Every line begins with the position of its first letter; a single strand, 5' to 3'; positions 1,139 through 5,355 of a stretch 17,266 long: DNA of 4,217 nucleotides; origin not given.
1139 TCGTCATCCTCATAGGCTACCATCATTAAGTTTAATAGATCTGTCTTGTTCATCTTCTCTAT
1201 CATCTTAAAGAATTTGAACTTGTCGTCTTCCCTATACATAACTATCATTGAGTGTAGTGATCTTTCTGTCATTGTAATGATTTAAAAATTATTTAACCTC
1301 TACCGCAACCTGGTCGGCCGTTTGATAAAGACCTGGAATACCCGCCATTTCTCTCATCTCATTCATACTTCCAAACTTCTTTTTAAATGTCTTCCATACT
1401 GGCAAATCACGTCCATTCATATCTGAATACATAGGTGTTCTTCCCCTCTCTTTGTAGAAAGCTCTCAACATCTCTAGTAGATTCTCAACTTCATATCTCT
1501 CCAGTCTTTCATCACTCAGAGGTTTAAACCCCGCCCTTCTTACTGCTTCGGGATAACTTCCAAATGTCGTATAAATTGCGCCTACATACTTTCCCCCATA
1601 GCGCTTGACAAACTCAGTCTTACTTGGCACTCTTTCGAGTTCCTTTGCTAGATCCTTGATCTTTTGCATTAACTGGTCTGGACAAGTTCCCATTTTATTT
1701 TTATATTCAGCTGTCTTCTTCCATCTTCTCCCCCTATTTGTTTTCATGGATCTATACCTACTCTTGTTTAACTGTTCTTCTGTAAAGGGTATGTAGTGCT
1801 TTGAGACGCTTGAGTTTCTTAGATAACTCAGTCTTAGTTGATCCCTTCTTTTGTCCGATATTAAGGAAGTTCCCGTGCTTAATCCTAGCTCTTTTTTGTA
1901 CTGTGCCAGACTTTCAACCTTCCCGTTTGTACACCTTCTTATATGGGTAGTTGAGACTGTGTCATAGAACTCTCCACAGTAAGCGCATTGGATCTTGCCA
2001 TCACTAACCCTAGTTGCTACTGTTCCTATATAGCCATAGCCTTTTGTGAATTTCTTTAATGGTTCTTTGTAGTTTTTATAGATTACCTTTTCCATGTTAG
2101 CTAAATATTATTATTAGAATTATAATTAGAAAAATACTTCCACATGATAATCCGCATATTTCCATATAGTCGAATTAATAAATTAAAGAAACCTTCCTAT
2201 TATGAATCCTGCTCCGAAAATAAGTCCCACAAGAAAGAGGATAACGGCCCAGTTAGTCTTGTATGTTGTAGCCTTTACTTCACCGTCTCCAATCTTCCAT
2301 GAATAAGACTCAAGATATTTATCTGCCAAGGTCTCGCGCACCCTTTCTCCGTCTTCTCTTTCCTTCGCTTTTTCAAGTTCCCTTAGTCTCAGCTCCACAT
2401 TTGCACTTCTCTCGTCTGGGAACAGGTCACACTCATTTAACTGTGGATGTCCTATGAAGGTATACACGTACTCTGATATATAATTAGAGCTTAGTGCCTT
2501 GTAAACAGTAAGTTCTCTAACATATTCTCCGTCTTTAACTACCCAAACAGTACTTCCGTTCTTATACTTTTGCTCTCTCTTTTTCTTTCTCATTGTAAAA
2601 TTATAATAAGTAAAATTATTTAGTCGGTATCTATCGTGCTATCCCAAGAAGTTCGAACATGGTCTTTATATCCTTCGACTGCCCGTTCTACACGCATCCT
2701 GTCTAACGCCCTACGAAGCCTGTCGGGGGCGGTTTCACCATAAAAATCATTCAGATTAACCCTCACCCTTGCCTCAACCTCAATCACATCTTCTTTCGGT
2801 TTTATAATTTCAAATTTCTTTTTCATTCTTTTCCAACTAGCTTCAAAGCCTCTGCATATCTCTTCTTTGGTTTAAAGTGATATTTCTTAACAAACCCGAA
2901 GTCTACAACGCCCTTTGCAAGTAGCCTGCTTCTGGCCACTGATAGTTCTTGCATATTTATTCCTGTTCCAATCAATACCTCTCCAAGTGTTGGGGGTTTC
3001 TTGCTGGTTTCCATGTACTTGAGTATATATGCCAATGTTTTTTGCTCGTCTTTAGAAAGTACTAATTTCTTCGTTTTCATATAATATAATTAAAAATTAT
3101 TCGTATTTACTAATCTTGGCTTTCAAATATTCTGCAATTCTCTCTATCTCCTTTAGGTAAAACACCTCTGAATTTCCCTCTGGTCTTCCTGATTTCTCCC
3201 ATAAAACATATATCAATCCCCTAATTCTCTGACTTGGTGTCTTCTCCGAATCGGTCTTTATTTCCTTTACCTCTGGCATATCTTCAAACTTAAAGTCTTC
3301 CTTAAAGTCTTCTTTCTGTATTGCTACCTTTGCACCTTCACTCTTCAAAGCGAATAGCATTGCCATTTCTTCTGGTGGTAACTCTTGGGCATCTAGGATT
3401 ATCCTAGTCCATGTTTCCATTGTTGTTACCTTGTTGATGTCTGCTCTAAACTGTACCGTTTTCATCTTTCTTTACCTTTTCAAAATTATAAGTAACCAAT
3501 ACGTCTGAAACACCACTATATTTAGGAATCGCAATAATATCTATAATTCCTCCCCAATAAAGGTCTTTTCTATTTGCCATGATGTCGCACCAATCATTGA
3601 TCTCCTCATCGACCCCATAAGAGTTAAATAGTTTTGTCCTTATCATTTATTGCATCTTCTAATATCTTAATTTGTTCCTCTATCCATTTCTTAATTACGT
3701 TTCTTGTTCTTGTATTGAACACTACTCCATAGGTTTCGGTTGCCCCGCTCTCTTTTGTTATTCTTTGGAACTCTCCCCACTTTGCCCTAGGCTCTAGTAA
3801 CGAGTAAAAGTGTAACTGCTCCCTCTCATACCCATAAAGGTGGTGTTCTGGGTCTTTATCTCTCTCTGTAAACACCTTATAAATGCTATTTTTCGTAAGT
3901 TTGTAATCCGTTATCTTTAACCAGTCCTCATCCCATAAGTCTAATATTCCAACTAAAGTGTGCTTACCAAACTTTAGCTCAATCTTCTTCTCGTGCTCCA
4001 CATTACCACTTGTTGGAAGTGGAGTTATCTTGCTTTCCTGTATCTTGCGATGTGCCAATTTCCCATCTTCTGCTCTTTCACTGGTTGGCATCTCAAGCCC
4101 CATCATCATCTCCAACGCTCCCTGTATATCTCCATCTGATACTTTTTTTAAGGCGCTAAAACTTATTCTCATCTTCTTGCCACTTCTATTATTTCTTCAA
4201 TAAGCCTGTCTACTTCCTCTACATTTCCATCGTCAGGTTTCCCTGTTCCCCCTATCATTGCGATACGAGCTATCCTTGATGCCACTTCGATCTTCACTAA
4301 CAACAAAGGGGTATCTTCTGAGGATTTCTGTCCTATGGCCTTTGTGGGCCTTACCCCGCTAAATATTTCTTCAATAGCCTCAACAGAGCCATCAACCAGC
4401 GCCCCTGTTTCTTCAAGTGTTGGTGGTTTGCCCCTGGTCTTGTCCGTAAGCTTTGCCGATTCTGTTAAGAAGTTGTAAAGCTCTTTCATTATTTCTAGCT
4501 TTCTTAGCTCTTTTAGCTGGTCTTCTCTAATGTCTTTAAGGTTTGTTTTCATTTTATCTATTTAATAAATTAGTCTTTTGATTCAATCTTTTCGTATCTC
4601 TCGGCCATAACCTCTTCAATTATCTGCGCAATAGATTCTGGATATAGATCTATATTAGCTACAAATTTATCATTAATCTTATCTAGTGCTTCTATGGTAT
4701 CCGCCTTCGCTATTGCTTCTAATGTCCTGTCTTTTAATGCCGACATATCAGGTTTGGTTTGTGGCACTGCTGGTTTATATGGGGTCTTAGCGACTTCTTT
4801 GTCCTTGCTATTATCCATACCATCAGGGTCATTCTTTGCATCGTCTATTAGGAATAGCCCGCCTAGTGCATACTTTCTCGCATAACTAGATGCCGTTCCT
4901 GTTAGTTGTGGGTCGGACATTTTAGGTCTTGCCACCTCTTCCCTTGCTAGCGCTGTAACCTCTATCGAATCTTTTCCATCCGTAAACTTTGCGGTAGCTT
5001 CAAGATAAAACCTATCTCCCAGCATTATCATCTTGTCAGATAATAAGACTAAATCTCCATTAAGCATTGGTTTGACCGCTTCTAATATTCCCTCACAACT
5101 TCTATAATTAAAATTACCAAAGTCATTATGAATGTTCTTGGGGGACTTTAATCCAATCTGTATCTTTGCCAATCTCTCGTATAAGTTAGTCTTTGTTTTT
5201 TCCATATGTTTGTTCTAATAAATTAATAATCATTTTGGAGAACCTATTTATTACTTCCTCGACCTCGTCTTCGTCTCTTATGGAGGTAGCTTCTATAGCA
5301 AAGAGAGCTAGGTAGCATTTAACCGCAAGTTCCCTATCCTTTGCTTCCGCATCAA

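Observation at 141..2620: A 14-nt motif, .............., sits at fixed distance upstream of four start codons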

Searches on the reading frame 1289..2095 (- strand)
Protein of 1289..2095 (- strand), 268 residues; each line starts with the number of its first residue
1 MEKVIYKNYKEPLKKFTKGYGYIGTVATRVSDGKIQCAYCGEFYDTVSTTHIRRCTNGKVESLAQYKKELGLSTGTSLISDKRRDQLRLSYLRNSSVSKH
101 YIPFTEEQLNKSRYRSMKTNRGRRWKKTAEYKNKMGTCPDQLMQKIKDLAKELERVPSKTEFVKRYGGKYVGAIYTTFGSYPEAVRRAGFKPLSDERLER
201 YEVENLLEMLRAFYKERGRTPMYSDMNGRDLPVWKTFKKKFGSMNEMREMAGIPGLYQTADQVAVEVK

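Call 6: search_protein_families(library=pfam, proteins=[window:1289-2095:-], max_evalue=0.01)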
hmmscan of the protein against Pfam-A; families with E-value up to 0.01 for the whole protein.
window:1289-2095:- (268 aa): 1 family
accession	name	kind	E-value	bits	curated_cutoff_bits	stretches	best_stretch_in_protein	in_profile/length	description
PF18780.6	HNH_repeat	-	3e-24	85.6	26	2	140-191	4-54/54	Homing endonuclease associated repeat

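Call 14: find_related_loci(query=window:1289-2095:-, collection=viral_contigs, flank=10000)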
Query window:1289-2095:- (268 aa) in viral_contigs; peptide patterns used: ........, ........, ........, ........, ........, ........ (x = any residue, [..] = any of these).
7 stretches matched a pattern, but none encodes a relative of the query by tblastn (E <= 1e-3).

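Call 63: search_protein_families(library=phrogs, proteins=[window:1289-2095:-], max_evalue=0.01)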
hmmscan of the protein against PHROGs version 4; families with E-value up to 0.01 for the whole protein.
window:1289-2095:- (268 aa): 1 family
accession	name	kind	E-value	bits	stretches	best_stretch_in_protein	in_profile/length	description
phrog_22655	-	unknown function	3e-13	50.3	2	199-253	15-69/508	-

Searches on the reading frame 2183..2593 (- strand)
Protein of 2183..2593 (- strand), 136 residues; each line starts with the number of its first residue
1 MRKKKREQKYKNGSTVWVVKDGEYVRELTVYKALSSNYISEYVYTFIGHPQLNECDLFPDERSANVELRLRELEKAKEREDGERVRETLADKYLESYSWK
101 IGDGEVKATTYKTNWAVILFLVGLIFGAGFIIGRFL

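Call 34: find_homologous_proteins(query=window:2183-2593:-)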
Query window:2183-2593:- (136 aa): 2 proteins with E <= 0.001 among 34 candidates.
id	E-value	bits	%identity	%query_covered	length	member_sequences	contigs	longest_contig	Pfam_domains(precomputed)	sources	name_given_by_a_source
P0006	5.6e-85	300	100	100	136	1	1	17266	-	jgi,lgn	-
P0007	1.1e-62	228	76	100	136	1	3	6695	-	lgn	-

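Call 36: find_encoding_contigs(protein=P0007, flank=10000)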
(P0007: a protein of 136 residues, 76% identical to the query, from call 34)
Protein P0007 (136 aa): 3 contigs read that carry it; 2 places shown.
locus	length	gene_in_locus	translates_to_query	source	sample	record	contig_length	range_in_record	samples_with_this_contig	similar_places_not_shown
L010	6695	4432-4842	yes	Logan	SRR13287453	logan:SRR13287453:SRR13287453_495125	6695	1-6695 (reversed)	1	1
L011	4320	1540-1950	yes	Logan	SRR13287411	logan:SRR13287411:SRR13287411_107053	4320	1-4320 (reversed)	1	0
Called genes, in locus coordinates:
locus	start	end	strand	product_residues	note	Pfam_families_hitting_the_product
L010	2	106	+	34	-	?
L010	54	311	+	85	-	-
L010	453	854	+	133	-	PF05766:NinG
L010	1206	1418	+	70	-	-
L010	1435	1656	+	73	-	-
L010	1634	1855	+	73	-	-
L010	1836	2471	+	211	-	PF04404:ERF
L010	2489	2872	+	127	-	-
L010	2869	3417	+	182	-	-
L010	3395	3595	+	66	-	-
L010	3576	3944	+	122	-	-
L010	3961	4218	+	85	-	-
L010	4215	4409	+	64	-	-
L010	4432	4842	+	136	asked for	-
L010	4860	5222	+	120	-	-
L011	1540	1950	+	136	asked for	-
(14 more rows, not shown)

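Call 63: search_protein_families(library=phrogs, proteins=[window:2183-2593:-], max_evalue=0.01)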
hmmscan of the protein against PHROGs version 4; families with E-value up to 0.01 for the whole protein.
window:2183-2593:- (136 aa): 0 families

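Call 64: search_protein_families(library=pfam, proteins=[window:2183-2593:-], max_evalue=0.01)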
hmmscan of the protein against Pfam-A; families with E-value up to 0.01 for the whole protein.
window:2183-2593:- (136 aa): 0 families

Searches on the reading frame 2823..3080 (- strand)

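Call 63: search_protein_families(library=phrogs, proteins=[window:2823-3080:-], max_evalue=0.01)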
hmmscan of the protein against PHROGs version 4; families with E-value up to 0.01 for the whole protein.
window:2823-3080:- (85 aa): 1 family
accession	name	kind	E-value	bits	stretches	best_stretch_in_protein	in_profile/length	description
phrog_3502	-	unknown function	2.5e-05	25.3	1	4-61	45-103/131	-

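Call 64: search_protein_families(library=pfam, proteins=[window:2823-3080:-], max_evalue=0.01)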
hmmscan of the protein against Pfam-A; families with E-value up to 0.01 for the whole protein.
window:2823-3080:- (85 aa): 0 families

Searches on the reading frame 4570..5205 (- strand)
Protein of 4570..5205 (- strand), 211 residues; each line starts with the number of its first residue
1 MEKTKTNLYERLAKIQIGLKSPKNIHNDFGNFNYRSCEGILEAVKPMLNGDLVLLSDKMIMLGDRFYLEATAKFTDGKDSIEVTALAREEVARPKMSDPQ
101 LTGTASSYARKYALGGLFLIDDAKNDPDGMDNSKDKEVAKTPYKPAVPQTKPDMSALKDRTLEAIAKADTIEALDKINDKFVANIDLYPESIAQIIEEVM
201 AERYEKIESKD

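Call 6: search_protein_families(library=pfam, proteins=[window:4570-5205:-], max_evalue=0.01)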
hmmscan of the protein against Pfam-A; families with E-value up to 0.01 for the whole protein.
window:4570-5205:- (211 aa): 1 family
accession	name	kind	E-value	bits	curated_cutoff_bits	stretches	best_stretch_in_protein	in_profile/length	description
PF04404.17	ERF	-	8.1e-29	101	25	1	9-141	2-138/153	ERF superfamily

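Call 10: find_related_loci(query=window:4570-5205:-, collection=viral_contigs, flank=10000)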
Query window:4570-5205:- (211 aa) in viral_contigs; peptide patterns used: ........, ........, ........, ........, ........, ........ (x = any residue, [..] = any of these).
4 stretches matched a pattern, but none encodes a relative of the query by tblastn (E <= 1e-3).

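Call 40: search_dna_similar(query=window:4570-5205:-, collection=phages, mode=protein, max_rows=15)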
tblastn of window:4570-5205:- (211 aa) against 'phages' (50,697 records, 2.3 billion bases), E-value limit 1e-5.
Records with a match: 438; places in all: 438; records where one place covers at least 80% of the query: 80.
Best place of each record, by identity: <60% 438.
By first word of the organism name: Lactococcus 98; Vibrio 93; Streptococcus 59; Escherichia 35; Salmonella 27; Bacteroides 24; Gordonia 22; Riemerella 16; Clostridium 10; Enterobacteria 9; and 19 more.
By host as written in the record: - 112; Lactococcus lactis 63; Gordonia terrae 3612 20; Escherichia coli 19; Salmonella enterica subsp. enterica serovar Typhimurium 11; Vibrio breoganii 7; Lactococcus lactis DGCC11032 7; Escherichia coli str. K-12 substr. MG1655 6; and 128 more.
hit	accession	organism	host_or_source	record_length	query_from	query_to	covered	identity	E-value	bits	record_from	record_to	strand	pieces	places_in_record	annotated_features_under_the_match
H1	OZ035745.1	Wanchaivirus PDP110P2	-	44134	8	208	95%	42.8%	1e-39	149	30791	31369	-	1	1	record has no annotation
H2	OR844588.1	Escherichia phage ECO26.1 3-1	Escherichia coli O26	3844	8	190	87%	46.8%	7e-40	150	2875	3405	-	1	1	record has no annotation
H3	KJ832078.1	Enterobacteria phage Sf101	Shigella flexneri serotype 7a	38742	8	190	87%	46.8%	7e-40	150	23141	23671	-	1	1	recombination protein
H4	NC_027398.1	Enterobacteria phage Sf101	Shigella flexneri serotype 7a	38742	8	190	87%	46.8%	7e-40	150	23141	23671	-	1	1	Erf-like ssDNA annealing protein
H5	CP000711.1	Enterobacteria phage CUS-3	Escherichia coli RS218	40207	8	190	87%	46.8%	8e-40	150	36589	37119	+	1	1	erf: recombination protein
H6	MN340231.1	Escherichia phage phiv205-1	Escherichia coli APEC DE205B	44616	8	190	87%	46.8%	8e-40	150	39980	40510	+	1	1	recombination protein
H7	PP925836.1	Escherichia phage MagusPhagus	Escherichia coli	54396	5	190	88%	44.8%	6e-38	144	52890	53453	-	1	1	Erf-like ssDNA annealing protein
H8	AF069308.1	Escherichia phage HK022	Escherichia sp.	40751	8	190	87%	45.4%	4e-39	147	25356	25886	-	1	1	P22 erf-like protein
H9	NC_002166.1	Escherichia phage HK022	-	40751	8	190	87%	45.4%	4e-39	147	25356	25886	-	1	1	Erf-like ssDNA annealing protein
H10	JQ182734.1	Enterobacteria phage mEp043 c-1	Escherichia coli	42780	8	190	87%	45.4%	6e-39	147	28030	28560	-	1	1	essential recombination function protein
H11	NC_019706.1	Enterobacteria phage mEp043 c-1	Escherichia coli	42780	8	190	87%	45.4%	6e-39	147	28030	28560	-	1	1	Erf-like ssDNA annealing protein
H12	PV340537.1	Escherichia phage mEp043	Escherichia coli str. K-12 substr. ...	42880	8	190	87%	45.4%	6e-39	147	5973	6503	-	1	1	Bet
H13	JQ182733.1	Enterobacteria phage mEp213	Escherichia coli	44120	8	190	87%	45.4%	6e-39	147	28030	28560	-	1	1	essential recombination function protein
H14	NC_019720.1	Enterobacteria phage mEp213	Escherichia coli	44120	8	190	87%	45.4%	6e-39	147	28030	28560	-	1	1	Erf-like ssDNA annealing protein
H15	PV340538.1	Escherichia phage mEp213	Escherichia coli str. K-12 substr. ...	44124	8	190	87%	45.4%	6e-39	147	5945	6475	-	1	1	Bet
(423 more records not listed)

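Call 47: get_annotated_region(hit=H1, flank=2000)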
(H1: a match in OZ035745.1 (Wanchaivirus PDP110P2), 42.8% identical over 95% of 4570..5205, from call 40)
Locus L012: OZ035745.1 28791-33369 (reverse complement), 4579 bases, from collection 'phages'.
description: Wanchaivirus PDP110P2 genome assembly, chromosome: 1.
organism: Wanchaivirus PDP110P2 (NCBI taxid 3108162)
taxonomy: Viruses; Duplodnaviria; Heunggongvirae; Uroviricota; Caudoviricetes; Hendrixvirinae; Wanchaivirus
host: -; source: -; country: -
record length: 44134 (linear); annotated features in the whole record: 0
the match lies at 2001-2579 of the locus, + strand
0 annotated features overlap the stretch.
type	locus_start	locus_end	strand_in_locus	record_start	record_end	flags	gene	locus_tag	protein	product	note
